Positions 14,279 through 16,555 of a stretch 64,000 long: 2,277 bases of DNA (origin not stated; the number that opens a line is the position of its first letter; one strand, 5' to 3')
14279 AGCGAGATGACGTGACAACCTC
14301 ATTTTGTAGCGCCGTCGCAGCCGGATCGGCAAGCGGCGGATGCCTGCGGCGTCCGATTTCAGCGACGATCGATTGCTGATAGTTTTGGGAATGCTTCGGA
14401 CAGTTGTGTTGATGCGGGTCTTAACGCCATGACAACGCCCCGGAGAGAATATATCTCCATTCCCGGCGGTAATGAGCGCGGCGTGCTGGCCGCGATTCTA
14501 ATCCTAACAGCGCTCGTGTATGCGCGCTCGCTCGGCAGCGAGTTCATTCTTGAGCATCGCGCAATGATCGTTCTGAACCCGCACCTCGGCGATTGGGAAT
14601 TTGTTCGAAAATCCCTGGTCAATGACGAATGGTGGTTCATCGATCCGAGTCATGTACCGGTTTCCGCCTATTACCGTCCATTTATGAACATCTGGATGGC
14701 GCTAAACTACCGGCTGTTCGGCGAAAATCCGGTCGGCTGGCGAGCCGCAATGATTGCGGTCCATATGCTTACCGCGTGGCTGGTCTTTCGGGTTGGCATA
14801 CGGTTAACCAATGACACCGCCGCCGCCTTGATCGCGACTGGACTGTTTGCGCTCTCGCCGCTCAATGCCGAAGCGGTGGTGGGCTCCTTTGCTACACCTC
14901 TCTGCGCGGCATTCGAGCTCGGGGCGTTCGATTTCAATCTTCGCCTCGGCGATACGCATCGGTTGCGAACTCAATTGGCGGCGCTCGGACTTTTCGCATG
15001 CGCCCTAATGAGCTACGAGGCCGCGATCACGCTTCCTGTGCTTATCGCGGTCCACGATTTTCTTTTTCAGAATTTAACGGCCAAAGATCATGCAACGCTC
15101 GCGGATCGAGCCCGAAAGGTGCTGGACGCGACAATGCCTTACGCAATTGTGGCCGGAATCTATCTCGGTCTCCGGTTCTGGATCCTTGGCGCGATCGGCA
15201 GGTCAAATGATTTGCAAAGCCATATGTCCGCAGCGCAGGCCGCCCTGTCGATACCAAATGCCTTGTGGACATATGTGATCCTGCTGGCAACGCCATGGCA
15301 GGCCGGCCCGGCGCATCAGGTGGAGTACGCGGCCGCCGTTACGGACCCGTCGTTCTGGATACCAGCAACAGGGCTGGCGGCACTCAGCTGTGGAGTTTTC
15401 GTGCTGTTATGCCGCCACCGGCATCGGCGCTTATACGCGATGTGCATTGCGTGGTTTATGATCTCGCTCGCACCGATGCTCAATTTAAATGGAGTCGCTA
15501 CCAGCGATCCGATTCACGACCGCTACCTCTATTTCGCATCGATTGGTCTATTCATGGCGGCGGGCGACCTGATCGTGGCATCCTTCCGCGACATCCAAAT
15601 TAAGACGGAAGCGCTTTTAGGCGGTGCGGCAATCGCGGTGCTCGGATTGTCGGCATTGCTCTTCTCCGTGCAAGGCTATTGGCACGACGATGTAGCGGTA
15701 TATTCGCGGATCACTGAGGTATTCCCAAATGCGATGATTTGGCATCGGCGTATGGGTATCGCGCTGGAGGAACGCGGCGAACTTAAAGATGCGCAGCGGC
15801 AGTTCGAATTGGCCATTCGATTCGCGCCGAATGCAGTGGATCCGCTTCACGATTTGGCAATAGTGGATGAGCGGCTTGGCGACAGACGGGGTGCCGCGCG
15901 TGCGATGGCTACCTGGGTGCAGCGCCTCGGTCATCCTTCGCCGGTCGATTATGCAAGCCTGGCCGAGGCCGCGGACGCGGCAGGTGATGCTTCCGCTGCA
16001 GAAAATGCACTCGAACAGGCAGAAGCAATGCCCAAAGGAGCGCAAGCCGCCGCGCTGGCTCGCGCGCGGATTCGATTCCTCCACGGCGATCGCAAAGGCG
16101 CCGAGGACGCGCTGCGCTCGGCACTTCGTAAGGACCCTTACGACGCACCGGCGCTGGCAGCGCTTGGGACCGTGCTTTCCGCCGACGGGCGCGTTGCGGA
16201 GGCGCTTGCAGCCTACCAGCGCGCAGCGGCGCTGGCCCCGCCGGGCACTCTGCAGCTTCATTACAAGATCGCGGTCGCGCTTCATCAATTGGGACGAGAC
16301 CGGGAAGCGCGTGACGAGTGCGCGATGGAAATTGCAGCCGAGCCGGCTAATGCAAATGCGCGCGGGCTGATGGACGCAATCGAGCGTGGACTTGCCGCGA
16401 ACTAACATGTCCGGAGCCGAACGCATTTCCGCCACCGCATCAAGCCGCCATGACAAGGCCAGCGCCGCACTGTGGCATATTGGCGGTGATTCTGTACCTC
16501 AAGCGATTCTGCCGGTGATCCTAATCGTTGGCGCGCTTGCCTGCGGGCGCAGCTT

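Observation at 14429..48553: Ten-paralog expansion of a membrane GT-C-like + TPR protein family occupying about 30% of the window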

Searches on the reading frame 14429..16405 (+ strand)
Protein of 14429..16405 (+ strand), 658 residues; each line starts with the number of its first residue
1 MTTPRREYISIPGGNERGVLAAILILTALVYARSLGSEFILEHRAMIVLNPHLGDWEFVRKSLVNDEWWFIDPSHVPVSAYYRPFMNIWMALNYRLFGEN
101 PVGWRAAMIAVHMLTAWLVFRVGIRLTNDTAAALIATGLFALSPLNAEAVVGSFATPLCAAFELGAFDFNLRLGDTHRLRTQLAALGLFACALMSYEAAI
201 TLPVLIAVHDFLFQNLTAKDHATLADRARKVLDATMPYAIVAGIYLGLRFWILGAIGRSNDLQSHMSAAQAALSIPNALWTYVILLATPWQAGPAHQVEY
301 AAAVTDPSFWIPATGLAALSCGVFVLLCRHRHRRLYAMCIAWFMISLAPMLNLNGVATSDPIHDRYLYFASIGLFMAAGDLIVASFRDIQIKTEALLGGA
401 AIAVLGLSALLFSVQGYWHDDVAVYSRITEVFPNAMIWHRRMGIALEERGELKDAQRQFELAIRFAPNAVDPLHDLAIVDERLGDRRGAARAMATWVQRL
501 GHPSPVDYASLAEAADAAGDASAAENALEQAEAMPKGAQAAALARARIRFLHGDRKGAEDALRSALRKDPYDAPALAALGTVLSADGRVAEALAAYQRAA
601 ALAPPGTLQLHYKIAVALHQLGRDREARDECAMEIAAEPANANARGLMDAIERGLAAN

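Call 4: search_protein_families(library=pfam, proteins=[window:14429-16405:+], max_evalue=0.01)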
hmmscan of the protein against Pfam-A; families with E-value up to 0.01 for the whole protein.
window:14429-16405:+ (658 aa): 12 families
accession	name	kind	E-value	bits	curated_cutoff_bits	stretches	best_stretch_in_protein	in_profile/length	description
PF07719.23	TPR_2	-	7.2e-11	41.8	27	1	574-604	2-32/34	Tetratricopeptide repeat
PF13432.12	TPR_16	-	3.5e-08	34.2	32.7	1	578-641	2-64/65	Tetratricopeptide repeat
PF23914.1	TPR_CcmH_CycH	-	1.3e-06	28.8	42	2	561-648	38-127/158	Cytochrome c-type biogenesis protein H TPR domain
PF13428.12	TPR_14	-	1.7e-06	28.5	23.5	1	541-581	3-43/44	Tetratricopeptide repeat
PF13431.12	TPR_17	-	2.3e-06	27.8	24.4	1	563-593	3-33/34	Tetratricopeptide repeat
PF09976.15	TPR_21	-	2.1e-05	24.8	25.5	1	511-606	82-179/193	Tetratricopeptide repeat-like domain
PF13424.12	TPR_12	-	2.7e-05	24.7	30.1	1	576-629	6-66/77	Tetratricopeptide repeat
PF14559.12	TPR_19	-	5.3e-05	23.9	25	1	552-604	4-56/68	Tetratricopeptide repeat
PF13231.12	PMT_2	-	0.00014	22.6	26.1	1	84-215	3-132/160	Dolichyl-phosphate-mannose-protein mannosyltransferase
PF13414.12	TPR_11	-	0.00074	19.6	26.8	0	586-622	7-42/42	TPR repeat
PF00515.34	TPR_1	-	0.0017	18.5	27.8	0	573-604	1-32/34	Tetratricopeptide repeat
PF13181.12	TPR_8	-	0.0027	18.2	25.7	0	573-604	1-32/34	Tetratricopeptide repeat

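Call 5: search_protein_families(library=ncbifam, proteins=[window:14429-16405:+], max_evalue=0.01)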
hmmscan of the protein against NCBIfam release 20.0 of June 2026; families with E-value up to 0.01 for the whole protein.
window:14429-16405:+ (658 aa): 10 families
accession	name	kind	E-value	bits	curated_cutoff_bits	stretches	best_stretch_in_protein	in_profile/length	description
NF040959.1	MamA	equivalog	2.1e-10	40.4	200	2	511-627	77-192/204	magnetosome protein MamA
TIGR02917.1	PEP_TPR_lipo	equivalog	2.1e-10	39.1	312.2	1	509-630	129-249/899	XrtA/PEP-CTERM system TPR-repeat protein PrsT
NF033920.0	C39_PA2778_fam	equivalog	2.9e-09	36.7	150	1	505-604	156-255/255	PA2778 family cysteine peptidase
TIGR02552.1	LcrH_SycD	equivalog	8.6e-08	32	104.8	1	569-639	48-117/136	SycD/LcrH family type III secretion system chaperone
TIGR02521.1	type_IV_pilW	equivalog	6.9e-07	29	154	1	551-604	43-96/234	type IV pilus biogenesis/stability protein PilW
NF033762.1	social_mot_Tgl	equivalog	2.3e-06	27.1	225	0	432-496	132-196/252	social motility TPR repeat lipoprotein Tgl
NF033758.1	gliding_GltE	equivalog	6.7e-05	22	225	1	541-622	258-338/411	adventurous gliding motility TPR repeat lipoprotein GltE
NF009784.2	PRK13279.1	equivalog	6.9e-05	21.6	567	1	60-146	40-125/539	lipid IV(A) 4-amino-4-deoxy-L-arabinosyltransferase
NF008520.0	PRK11447.1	equivalog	0.0025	15.7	858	1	518-604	248-334/1157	cellulose synthase complex outer membrane protein BcsC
TIGR03939.1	PGA_TPR_OMP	equivalog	0.0074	14.5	366.65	0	542-647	398-502/800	poly-beta-1,6 N-acetyl-D-glucosamine export porin PgaA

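Call 10: search_solved_structures(query=A1, max_evalue=1, show_alignments=3)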
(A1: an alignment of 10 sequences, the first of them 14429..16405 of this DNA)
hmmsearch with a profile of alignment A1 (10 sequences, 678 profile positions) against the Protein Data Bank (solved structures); distinct sequences matched with E-value up to 1: 234 (the best 60 are shown).
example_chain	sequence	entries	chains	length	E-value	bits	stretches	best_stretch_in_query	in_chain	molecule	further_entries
9qhb_A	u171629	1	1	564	2.2e-52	181.7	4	433-671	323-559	Engineered tetratricopeptide repeat protein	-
8bu0_A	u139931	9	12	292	5.5e-31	110.9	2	434-671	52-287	Consensus tetratricopeptide repeat protein | Crystal structure of an 8-repeat consensus TPR superhelix with Zinc. | Monomer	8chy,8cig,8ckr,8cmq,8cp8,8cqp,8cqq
7yeh_B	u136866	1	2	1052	5.4e-25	91.1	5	440-518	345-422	UDP-N-acetylglucosamine--peptide N-acetylglucosaminyltransferase 110 kDa subunit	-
7yea_A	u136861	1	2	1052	6.6e-25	90.8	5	440-518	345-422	UDP-N-acetylglucosamine--peptide N-acetylglucosaminyltransferase 110 kDa subunit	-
7ntf_A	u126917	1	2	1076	7.8e-25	90.6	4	440-518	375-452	Isoform 1 of UDP-N-acetylglucosamine--peptide N-acetylglucosaminyltransferase 110 kDa subu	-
6eou_A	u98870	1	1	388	5.7e-22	81.1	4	440-496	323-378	UDP-N-acetylglucosamine--peptide N-acetylglucosaminyltransferase 110 kDa subunit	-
1w3b_A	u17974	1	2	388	6.4e-22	81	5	440-496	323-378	UDP-N-ACETYLGLUCOSAMINE--PEPTIDE N-ACETYLGLUCOSAMINYLTRANSFERASE 110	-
9qhc_A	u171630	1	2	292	4.5e-21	78.2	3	458-633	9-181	Engineered tetratricopeptide repeat protein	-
8bda_E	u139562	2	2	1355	2.4e-17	65.8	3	476-653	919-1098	Intraflagellar transport protein 139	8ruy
7qdr_B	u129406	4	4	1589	3.3e-17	65.4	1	426-657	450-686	Tetratricopeptide repeat protein 37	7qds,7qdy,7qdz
9g8o_B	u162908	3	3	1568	8.1e-17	64.1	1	426-657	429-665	Superkiller complex protein 3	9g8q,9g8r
6b85_J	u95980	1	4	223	7.5e-14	54.3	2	578-649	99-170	TMHC4_R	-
9f8w_A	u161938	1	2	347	1.1e-13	53.8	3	573-643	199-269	Peroxisome targeting signal 1 receptor PEX5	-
7obi_A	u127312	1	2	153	1.4e-13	53.5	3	574-629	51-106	CTPR-rv4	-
3cvq_A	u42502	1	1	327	3.7e-13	52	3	573-642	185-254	Peroxisome targeting signal 1 receptor PEX5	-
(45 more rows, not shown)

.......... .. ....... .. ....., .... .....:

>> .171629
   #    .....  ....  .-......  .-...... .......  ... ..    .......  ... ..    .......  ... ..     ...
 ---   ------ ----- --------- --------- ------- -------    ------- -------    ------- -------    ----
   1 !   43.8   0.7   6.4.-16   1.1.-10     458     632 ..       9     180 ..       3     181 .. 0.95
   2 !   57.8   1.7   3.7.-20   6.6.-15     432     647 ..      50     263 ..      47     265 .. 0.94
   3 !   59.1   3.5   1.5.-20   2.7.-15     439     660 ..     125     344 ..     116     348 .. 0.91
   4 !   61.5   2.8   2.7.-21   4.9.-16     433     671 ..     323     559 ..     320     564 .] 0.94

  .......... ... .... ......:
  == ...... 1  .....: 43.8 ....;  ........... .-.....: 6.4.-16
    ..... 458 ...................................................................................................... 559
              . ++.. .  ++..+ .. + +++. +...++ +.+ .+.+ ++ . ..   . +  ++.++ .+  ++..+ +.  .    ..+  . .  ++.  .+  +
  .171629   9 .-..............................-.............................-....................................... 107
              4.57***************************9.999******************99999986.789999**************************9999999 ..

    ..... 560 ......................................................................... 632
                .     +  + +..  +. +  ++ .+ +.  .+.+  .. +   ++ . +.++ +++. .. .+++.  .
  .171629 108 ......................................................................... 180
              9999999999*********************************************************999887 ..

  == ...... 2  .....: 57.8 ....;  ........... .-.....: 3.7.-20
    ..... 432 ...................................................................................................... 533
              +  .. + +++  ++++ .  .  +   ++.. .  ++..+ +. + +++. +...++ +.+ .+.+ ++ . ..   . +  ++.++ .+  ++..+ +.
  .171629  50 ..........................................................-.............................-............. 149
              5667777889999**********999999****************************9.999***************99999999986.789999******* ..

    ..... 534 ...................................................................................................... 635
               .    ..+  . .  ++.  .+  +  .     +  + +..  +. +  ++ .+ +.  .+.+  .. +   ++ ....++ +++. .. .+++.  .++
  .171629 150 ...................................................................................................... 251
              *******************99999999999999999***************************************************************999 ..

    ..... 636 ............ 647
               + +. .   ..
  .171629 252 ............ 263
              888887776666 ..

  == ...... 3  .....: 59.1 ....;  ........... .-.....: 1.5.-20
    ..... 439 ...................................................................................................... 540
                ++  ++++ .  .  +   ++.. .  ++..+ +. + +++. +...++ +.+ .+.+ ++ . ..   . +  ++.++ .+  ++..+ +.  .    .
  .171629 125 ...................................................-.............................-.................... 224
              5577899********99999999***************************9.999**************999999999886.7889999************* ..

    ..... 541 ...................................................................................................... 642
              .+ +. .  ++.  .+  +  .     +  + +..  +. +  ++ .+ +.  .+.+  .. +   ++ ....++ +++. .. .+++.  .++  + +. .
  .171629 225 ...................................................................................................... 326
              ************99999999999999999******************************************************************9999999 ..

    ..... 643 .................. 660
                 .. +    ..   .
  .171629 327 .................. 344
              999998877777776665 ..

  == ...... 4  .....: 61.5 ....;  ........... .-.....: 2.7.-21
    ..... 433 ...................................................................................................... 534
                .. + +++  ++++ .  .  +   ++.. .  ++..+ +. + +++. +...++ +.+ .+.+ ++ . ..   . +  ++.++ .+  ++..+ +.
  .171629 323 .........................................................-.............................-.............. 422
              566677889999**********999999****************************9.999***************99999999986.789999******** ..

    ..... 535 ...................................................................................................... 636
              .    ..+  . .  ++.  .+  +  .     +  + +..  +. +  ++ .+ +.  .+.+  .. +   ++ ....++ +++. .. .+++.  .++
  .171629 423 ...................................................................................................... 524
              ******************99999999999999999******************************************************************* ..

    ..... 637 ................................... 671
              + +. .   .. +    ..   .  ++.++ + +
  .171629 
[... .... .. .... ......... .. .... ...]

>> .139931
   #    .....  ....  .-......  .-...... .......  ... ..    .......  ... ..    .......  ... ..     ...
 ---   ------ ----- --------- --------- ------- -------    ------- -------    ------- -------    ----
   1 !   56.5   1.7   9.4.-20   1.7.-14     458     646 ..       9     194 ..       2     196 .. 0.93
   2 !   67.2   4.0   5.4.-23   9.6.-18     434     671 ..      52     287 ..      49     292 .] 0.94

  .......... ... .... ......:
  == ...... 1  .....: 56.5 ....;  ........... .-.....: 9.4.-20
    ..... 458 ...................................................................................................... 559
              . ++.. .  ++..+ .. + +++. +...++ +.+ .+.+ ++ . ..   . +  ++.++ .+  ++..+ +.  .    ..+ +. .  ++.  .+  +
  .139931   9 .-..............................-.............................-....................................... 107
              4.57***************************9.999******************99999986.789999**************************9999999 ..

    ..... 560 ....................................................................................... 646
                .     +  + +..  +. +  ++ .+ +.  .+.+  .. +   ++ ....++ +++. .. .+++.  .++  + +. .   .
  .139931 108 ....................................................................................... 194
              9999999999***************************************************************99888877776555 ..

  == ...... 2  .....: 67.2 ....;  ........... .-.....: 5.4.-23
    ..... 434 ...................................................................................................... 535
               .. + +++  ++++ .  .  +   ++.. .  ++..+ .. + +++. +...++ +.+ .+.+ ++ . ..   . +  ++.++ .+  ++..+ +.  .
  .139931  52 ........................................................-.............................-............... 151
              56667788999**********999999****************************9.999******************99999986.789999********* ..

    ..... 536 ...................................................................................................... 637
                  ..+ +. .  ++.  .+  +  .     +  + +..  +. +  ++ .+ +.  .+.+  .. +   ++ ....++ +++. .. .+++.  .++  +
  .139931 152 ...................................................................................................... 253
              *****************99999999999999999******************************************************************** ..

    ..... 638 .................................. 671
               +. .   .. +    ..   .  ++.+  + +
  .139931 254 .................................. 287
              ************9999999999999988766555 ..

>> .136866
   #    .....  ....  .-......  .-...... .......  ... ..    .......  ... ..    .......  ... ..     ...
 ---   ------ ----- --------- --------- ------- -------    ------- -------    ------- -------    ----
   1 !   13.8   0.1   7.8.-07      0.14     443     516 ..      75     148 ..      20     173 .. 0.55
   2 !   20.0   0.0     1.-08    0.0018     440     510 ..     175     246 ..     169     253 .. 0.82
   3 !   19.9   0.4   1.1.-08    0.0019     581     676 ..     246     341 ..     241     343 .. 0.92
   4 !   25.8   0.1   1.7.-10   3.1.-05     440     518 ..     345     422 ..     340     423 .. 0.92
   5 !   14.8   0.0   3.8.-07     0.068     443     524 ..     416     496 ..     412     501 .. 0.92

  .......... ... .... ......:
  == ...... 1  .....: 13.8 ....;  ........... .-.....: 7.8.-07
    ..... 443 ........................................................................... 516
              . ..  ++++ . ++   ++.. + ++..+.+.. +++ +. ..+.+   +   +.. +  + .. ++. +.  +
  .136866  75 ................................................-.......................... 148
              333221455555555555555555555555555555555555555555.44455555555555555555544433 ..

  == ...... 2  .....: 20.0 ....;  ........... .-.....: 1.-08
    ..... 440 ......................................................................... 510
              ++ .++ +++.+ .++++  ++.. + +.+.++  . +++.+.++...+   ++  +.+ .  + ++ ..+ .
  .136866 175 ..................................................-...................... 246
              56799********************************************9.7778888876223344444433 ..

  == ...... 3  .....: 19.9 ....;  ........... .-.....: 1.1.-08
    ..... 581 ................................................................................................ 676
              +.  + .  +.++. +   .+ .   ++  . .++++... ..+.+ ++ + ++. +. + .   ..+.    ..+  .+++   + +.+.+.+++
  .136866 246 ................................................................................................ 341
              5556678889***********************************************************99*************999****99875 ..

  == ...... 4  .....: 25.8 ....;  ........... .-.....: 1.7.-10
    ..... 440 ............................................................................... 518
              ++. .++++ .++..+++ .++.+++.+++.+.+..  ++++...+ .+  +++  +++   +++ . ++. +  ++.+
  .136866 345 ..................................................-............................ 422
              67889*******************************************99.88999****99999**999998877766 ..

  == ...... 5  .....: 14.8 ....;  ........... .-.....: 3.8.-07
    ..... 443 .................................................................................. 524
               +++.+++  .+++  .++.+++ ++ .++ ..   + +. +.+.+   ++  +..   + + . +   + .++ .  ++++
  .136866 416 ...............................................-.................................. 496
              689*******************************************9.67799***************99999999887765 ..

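Call 27: predict_structure(alignment_id=A1)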
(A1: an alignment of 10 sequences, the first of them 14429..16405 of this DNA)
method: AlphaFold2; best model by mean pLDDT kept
length: 658 residues; sequences in the alignment: 10
mean_pLDDT: 75.6   pTM: 0.66
mean pLDDT of the five models: 75.6, 72.9, 72.5, 72.3, 69.2
residues with pLDDT >= 90: 137; 70-90: 306; 50-70: 149; < 50: 66
segments of 3 or more residues with pLDDT < 50: 1-9, 73-80, 215-220, 254-266, 294-307, 349-363
pLDDT, mean of each block of 10 residues (from residue 1): 40 70 88 71 64 69 62 46 74 83 86 93 86 89 78 77 90 71 90 79 85 58 74 87 79 45 45 60 63 47 47 65 70 82 65 38 60 85 70 59 67 62 77 75 83 94 84 90 92 89 84 93 94 84 90 90 88 89 90 93 70 91 91 77 84 74
secondary structure, 60 per line:
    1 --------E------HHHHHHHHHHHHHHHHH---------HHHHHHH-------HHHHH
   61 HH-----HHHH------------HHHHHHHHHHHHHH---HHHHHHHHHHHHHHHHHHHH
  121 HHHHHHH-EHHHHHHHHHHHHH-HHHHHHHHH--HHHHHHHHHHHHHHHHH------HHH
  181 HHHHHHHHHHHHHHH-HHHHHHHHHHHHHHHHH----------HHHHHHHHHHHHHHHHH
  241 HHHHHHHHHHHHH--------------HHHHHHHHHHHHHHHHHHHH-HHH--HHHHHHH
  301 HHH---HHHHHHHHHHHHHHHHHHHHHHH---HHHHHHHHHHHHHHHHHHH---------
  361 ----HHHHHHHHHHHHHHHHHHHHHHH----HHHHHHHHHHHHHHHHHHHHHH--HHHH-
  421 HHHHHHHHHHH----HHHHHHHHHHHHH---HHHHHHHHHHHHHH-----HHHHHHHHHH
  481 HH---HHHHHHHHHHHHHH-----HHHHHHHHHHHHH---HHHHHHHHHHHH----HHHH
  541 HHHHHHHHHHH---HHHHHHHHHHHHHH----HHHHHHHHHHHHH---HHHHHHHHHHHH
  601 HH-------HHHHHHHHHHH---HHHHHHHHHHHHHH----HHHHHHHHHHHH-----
elements in order: H16-32 H42-48 H56-62 H68-71 H84-97 H101-127 H130-142 H144-152 H155-171 H178-195 H197-213 H224-253 H268-287 H294-303 H307-329 H333-351 H365-387 H392-413 H416-419 H421-431 H436-448 H452-465 H471-482 H486-499 H505-517 H521-532 H537-551 H555-568 H573-585 H589-602 H610-620 H624-637 H642-653
